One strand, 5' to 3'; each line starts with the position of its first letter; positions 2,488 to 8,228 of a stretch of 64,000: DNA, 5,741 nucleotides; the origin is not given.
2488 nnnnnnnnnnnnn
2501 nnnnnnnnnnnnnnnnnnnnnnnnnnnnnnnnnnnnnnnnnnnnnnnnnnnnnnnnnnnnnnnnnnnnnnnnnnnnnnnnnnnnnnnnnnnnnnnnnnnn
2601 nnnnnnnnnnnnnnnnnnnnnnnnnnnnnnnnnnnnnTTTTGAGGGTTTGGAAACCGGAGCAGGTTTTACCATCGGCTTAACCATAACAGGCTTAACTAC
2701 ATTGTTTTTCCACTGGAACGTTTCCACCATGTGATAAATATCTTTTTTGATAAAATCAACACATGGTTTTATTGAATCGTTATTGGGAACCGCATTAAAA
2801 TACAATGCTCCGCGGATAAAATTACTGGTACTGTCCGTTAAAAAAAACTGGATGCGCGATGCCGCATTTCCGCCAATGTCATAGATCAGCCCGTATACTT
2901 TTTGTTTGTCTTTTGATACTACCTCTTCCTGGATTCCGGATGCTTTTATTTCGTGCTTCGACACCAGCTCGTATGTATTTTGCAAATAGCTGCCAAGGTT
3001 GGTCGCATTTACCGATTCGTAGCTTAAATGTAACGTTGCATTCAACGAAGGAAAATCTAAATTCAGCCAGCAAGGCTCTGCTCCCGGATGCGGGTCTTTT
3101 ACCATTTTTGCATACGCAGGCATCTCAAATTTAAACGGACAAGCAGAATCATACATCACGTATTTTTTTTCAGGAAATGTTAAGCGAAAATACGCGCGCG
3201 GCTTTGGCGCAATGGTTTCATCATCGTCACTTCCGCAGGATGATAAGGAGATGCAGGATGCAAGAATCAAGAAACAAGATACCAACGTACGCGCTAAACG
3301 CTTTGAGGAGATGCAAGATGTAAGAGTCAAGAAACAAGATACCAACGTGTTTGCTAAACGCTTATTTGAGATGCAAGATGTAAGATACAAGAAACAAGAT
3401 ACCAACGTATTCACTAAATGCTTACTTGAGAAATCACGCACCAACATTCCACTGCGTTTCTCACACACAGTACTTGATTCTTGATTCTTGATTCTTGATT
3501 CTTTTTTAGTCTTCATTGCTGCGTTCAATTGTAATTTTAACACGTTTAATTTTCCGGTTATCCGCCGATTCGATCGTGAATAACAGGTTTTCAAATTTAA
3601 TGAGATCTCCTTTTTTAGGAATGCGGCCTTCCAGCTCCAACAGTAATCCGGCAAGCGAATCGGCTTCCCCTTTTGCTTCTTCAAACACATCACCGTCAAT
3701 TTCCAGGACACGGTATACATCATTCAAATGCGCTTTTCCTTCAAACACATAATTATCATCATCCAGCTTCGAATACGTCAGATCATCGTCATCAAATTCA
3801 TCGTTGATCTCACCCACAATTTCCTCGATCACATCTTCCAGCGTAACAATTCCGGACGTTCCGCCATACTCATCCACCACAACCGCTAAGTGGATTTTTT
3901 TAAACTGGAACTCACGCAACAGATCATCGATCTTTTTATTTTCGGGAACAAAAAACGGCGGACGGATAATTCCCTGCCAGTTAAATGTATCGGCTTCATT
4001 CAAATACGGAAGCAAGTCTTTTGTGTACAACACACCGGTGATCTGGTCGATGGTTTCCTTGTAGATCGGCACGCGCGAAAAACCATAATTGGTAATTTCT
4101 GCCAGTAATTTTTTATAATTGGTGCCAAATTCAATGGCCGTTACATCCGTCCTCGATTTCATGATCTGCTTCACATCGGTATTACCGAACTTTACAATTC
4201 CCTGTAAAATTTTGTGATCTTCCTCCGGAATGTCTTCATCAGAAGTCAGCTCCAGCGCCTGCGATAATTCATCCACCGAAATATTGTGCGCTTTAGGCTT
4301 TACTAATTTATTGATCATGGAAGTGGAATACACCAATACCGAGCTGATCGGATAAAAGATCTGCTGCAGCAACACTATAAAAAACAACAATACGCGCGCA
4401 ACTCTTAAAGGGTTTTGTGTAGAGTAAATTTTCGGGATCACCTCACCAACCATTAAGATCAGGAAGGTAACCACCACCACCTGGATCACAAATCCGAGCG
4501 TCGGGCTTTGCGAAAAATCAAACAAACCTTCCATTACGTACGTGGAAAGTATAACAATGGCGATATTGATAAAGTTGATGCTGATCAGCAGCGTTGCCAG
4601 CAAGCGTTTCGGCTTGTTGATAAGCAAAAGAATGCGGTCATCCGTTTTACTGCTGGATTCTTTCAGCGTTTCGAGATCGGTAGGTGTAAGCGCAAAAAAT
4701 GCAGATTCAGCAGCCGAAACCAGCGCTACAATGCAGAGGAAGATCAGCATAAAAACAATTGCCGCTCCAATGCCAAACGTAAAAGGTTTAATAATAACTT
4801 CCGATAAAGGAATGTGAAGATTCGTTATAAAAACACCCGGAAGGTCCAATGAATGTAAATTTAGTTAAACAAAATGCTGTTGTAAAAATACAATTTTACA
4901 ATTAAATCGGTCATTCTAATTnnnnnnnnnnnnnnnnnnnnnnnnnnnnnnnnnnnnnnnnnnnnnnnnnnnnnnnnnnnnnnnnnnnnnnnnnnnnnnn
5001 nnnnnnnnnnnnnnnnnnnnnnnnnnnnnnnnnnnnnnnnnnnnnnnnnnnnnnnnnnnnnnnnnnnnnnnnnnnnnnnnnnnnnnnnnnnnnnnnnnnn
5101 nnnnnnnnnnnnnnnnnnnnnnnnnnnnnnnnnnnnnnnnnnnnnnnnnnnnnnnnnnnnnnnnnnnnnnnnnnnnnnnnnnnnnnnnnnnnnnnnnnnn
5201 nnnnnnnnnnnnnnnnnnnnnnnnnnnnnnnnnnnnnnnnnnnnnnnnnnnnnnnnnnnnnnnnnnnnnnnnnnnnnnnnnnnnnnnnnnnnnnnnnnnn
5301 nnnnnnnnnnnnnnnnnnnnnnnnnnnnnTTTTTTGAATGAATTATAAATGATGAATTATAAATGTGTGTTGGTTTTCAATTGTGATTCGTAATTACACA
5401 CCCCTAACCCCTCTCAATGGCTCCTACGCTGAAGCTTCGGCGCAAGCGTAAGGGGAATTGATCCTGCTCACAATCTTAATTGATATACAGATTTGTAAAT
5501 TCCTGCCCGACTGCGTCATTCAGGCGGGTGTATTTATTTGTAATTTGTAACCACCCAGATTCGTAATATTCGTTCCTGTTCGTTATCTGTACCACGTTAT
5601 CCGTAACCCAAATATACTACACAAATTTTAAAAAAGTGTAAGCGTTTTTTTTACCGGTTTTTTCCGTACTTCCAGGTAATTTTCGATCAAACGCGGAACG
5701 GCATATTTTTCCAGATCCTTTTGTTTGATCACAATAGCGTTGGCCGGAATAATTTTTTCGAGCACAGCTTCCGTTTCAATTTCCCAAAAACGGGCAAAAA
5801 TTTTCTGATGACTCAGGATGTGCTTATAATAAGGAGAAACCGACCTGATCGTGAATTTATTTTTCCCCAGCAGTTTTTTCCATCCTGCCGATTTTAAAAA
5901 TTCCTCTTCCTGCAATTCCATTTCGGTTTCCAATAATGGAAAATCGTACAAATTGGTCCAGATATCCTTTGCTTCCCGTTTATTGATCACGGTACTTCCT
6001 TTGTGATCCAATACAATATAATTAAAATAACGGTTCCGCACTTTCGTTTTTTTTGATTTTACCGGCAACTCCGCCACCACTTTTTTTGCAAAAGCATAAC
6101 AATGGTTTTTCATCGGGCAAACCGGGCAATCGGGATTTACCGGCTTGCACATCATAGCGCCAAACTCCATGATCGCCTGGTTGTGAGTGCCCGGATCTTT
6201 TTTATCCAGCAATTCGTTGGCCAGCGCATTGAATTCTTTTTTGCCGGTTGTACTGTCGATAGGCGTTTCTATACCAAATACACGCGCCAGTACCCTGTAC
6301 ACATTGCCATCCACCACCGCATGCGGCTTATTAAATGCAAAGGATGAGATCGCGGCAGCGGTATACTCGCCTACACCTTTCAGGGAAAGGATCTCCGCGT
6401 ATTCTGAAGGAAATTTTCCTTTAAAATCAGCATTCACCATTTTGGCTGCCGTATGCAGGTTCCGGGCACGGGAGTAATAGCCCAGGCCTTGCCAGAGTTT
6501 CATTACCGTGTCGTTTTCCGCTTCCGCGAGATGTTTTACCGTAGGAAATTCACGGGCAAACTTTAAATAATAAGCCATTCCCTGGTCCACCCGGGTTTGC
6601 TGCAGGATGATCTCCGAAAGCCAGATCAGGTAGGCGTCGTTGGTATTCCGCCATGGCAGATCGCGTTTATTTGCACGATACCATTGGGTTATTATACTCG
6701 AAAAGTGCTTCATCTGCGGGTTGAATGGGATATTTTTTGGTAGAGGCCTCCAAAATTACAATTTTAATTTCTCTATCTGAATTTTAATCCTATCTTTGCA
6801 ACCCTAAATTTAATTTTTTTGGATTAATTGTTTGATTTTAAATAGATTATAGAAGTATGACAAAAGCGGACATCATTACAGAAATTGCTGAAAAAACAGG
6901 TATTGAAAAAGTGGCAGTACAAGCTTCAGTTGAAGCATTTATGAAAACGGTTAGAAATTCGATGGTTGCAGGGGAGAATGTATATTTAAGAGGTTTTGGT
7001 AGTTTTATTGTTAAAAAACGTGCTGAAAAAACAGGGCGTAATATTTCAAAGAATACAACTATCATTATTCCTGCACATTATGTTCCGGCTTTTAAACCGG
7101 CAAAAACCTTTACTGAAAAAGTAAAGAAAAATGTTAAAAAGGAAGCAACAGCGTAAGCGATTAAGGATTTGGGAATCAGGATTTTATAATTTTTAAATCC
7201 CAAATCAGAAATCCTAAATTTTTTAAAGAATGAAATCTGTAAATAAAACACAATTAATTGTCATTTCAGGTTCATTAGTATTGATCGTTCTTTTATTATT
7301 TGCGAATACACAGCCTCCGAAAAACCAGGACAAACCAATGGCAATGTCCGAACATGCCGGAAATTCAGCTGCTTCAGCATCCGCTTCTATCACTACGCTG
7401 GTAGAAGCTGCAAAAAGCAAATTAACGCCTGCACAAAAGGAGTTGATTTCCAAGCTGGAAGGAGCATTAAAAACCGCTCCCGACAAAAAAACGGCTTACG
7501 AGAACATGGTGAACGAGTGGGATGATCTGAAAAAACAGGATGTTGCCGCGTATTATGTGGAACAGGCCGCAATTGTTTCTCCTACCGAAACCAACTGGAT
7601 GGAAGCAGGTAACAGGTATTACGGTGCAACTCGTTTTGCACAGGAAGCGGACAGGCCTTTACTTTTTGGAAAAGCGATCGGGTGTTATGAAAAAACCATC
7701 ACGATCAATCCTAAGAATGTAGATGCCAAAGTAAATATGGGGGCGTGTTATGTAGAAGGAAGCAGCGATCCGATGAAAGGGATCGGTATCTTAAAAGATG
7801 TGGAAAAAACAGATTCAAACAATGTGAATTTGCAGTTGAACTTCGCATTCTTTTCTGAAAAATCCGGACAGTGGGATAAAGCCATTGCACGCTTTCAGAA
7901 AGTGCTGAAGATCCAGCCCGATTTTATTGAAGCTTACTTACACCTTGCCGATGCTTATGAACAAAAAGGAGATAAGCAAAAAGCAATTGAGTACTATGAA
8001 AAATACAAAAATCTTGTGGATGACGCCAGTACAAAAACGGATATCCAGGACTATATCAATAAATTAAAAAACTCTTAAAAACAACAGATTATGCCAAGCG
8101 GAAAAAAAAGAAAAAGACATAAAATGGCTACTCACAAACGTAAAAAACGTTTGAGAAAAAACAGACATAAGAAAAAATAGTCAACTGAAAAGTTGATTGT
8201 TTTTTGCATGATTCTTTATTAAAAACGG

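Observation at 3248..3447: In-frame 60-bp x3 tandem triplication of the signal-peptide coding region of the gldD candidate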

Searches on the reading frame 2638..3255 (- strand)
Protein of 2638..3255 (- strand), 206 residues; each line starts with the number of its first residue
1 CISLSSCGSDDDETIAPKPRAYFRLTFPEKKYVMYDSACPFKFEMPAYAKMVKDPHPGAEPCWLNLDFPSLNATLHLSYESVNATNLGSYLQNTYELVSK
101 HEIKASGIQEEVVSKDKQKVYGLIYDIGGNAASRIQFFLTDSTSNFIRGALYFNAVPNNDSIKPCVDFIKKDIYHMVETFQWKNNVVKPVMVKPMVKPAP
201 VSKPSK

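Call 15: find_related_loci(query=A2, collection=genome_contigs, flank=3000)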
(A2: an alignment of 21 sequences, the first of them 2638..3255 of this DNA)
Query A2 (206 aa) in genome_contigs; peptide patterns used: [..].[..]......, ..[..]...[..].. (x = any residue, [..] = any of these).
600 stretches matched a pattern (row limit reached: there are more); 588 encode a relative of the query (tblastn E <= 1e-3); the best 80 are kept; 80 distinct loci.
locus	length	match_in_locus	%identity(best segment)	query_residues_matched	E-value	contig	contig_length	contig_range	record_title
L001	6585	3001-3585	68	2-197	2e-89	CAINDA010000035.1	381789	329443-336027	MAG: uncultured Bacteroidetes bacterium isolate Kiruna_bin-09443 genome assembly, contig: bin-09443:35/72, whole genome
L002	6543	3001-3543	70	4-184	5e-87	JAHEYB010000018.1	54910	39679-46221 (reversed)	MAG: Bacteroidetes bacterium isolate nzgw118 NODE_642_length_54911_cov_5.798814, whole genome shotgun sequence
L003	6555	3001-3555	68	1-186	7e-87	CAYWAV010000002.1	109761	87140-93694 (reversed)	MAG TPA_asm: uncultured Chitinophaga sp. isolate SRP128246_co1_111 genome assembly, contig: NODE_88_length_109761_cov_17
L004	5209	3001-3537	70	4-185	2e-85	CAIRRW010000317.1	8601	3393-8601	MAG: uncultured Bacteroidetes bacterium isolate MJ-time_bin-7887 genome assembly, contig: bin-7887:317/551, whole genome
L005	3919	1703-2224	69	10-184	5e-85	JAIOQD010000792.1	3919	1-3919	MAG: Bacteroidetes bacterium isolate LakeFargette_0920_ALND_MAG_35_6 LacPavin_0920_ALND_scaffold_890549, whole genome sh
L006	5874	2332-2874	67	2-183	5e-84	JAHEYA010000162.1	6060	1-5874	MAG: Bacteroidetes bacterium isolate nzgw117 NODE_45019_length_6061_cov_1.926094, whole genome shotgun sequence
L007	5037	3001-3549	63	2-184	2e-80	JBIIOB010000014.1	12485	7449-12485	MAG: Bacteroidia bacterium isolate ME2002-09-27pf_3300034103_group1_bin113 Rohwer_bin407_scaffold_3426_c1, whole genome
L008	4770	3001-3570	64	1-193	2e-81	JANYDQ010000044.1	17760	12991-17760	MAG: Bacteroidetes bacterium isolate 336R_metabinner_73_sub 336R_k141_404899, whole genome shotgun sequence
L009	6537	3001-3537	65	4-184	6e-79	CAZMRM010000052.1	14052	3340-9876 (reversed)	MAG TPA_asm: uncultured Chitinophaga sp. isolate SRP344714_co1_386 genome assembly, contig: NODE_7920_length_14052_cov_3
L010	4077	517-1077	52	6-204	3e-73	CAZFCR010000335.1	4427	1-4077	MAG TPA_asm: uncultured Akkermansia sp. isolate SRP302895_co1_24 genome assembly, contig: NODE_43508_length_4427_cov_3.6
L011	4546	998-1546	55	1-183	3e-73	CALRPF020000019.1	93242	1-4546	MAG: Chitinophaga pinensis isolate JJ-KV8A6-267-2-mx-bin613 genome assembly, contig: JJ-KV8A6-267-C28, whole genome shot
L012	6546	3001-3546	53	3-184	2e-70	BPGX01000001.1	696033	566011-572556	MAG: Bacteroidia bacterium KatS3mg027 DNA, contig_15448, whole genome shotgun sequence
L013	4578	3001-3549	54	6-188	2e-69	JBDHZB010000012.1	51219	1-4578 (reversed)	MAG: Bacteroidia bacterium isolate AS-MICRO-3CA.137 NODE_2343_length_51219_cov_4.007691, whole genome shotgun sequence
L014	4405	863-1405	54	3-184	3e-71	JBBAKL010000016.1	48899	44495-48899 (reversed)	MAG: Bacteroidia bacterium isolate EUL_036 ctg16-EUL_036, whole genome shotgun sequence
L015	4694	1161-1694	52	4-183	8e-68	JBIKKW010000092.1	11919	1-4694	MAG: Bacteroidia bacterium isolate ME2014-08-05_3300044627_group5_bin76 Rohwer_bin414_scaffold_5395_c1, whole genome sho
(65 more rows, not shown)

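Call 29: find_related_loci(query=A2, collection=metagenome_contigs, flank=1500)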
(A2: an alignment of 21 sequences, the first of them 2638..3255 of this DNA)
Query A2 (206 aa) in metagenome_contigs; peptide patterns used: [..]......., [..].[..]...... (x = any residue, [..] = any of these).
600 stretches matched a pattern (row limit reached: there are more); 581 encode a relative of the query (tblastn E <= 1e-3); the best 80 are kept; 80 distinct loci.
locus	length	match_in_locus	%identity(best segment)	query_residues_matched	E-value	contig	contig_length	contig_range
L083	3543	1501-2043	62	1-183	2e-76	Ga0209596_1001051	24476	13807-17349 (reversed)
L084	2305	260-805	57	2-184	4e-75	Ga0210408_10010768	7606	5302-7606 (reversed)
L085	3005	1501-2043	55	4-185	7e-73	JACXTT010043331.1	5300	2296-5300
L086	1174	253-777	53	7-183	1e-73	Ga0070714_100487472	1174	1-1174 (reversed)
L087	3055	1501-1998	54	13-179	9e-66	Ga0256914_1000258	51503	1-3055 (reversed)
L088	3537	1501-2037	52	4-185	9e-63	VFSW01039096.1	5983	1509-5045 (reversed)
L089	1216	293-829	55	2-183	6e-66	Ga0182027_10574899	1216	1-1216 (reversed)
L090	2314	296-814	52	12-184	3e-62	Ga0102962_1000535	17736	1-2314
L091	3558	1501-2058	51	6-193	2e-61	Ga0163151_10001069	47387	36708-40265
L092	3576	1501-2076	48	4-193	5e-61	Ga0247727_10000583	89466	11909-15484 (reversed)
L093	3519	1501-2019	51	13-186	4e-61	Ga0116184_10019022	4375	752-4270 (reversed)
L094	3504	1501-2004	52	15-183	4e-59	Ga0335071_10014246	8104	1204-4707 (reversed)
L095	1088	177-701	52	5-183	2e-63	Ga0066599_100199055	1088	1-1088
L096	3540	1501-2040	49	1-183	5e-59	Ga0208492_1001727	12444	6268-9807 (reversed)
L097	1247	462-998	50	2-183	4e-62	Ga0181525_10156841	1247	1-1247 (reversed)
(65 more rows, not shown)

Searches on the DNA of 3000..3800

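Call 68: search_rna_families(source=window, start=3000, end=3800, threshold=evalue, max_evalue=1)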
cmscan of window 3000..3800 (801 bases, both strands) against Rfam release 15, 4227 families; matches with E-value up to 1: 1.
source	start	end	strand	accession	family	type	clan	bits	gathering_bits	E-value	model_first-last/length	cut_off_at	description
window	3767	3799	-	RF00321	snoZ247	Gene; snRNA; snoRNA; CD-box;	-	19.7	38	0.36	1-139/139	no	Small nucleolar RNA Z247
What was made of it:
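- There is no Rfam match (call 68).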

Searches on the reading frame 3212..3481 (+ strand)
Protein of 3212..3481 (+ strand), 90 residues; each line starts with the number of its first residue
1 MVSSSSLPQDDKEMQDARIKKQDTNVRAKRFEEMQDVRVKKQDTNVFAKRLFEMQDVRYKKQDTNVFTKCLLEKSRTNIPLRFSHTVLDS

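Call 65: search_protein_families(library=ncbifam, proteins=[window:3212-3481:+])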
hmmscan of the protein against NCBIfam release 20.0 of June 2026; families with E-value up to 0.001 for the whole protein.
window:3212-3481:+ (90 aa): 0 families

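Call 66: search_protein_families(library=pfam, proteins=[window:3212-3481:+], max_evalue=1)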
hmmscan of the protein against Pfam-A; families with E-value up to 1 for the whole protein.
window:3212-3481:+ (90 aa): 1 family
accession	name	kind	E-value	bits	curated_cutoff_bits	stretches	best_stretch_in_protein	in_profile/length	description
PF03852.21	Vsr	-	0.02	15.2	27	1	23-69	2-48/74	DNA mismatch endonuclease Vsr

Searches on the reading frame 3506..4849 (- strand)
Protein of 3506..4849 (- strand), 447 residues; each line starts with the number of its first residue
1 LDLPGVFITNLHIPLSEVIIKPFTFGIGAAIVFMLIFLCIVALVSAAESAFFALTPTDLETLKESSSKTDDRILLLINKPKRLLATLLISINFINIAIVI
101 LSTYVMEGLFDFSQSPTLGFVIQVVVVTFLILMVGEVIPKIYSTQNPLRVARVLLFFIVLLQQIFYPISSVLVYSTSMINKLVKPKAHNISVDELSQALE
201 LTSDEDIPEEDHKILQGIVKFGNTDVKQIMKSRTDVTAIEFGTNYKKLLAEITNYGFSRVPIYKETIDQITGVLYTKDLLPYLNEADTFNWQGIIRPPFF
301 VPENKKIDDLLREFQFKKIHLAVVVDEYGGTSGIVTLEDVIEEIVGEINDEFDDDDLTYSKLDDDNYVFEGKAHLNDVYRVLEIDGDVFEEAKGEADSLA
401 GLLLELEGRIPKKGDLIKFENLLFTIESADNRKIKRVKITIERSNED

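Call 10: search_protein_families(library=pfam, proteins=[window:3506-4849:-])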
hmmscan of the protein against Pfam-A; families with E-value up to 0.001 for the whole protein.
window:3506-4849:- (447 aa): 3 families
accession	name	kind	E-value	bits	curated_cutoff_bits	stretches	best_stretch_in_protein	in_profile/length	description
PF01595.25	CNNM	-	7.3e-36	124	28.4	1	34-210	3-179/181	Cyclin M transmembrane N-terminal domain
PF03471.22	CorC_HlyC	-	1.2e-18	67.3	27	1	361-442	2-80/81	Transporter associated domain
PF00571.33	CBS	-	1e-13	51.8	24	1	295-345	6-56/57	CBS domain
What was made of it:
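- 3506..4849 (-): gldE coding sequence (CNNM/CBS/CorC_HlyC protein). Its last 11 nt overlap the gldD start. Pfam CNNM, CBS and CorC_HlyC (call 10).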

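Call 65: search_protein_families(library=ncbifam, proteins=[window:3509-4849:-])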
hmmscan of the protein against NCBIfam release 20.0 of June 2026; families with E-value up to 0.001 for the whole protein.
window:3509-4849:- (447 aa): 4 families
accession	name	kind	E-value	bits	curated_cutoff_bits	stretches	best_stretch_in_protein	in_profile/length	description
TIGR03520.1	GldE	subfamily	4.5e-168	559.5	376.05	1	35-441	2-407/408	gliding motility-associated protein GldE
NF008604.1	PRK11573.1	equivalog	3e-47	161.5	475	1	29-444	8-421/428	hypothetical protein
NF011675.0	PRK15094.1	equivalog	2.7e-46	158.2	379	1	177-443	21-283/292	CNNM family magnesium/cobalt transport protein CorC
NF052568.1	PolamExpPaeASal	equivalog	2.9e-39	135.1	500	1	31-440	5-423/424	polyamine export protein PaeA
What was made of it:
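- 3506..4849 (-): TIGR03520 GldE 559 bits against a cut-off of 376 (call 65).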

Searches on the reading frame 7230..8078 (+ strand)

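Call 67: search_protein_families(library=pfam, proteins=[window:7230-8078:+])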
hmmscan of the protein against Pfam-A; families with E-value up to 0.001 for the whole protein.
window:7230-8078:+ (282 aa): 16 families
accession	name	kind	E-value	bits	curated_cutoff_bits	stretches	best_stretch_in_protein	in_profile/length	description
PF00515.34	TPR_1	-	1.3e-13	50.6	27.8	1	234-258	2-26/34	Tetratricopeptide repeat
PF13414.12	TPR_11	-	1.9e-13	50.3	26.8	1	212-247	7-42/42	TPR repeat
PF07719.23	TPR_2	-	4.9e-13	48.5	27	1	234-258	2-26/34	Tetratricopeptide repeat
PF13431.12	TPR_17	-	7.9e-13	48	24.4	1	222-254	2-34/34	Tetratricopeptide repeat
PF14559.12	TPR_19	-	1.3e-12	48.3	25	1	212-260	4-52/68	Tetratricopeptide repeat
PF13181.12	TPR_8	-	2.9e-10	39.9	25.7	1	234-259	2-27/34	Tetratricopeptide repeat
PF13174.12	TPR_6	-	3.7e-10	40.2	26.3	1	234-261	1-28/33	Tetratricopeptide repeat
PF13176.12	TPR_7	-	9.5e-10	38.2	27.9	1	235-258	1-24/36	Tetratricopeptide repeat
PF23914.1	TPR_CcmH_CycH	-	2.1e-09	37.9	42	1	148-230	68-152/158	Cytochrome c-type biogenesis protein H TPR domain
PF13432.12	TPR_16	-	7.6e-09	36.3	32.7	1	211-260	9-58/65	Tetratricopeptide repeat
PF13428.12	TPR_14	-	1.1e-08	35.4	23.5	0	200-241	2-43/44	Tetratricopeptide repeat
PF13424.12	TPR_12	-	4.7e-08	33.6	30.1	1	201-259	5-71/77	Tetratricopeptide repeat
PF13429.12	TPR_15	-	8.3e-05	22.6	26.2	1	148-255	164-270/280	Tetratricopeptide repeat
PF24575.1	TPR_Slam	-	0.0001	23.2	35.2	0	200-248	48-96/104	Surface lipoprotein assembly modifier, N-terminal TPR repeats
PF13371.12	TPR_9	-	0.00042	20.7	35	0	212-268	8-64/73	Tetratricopeptide repeat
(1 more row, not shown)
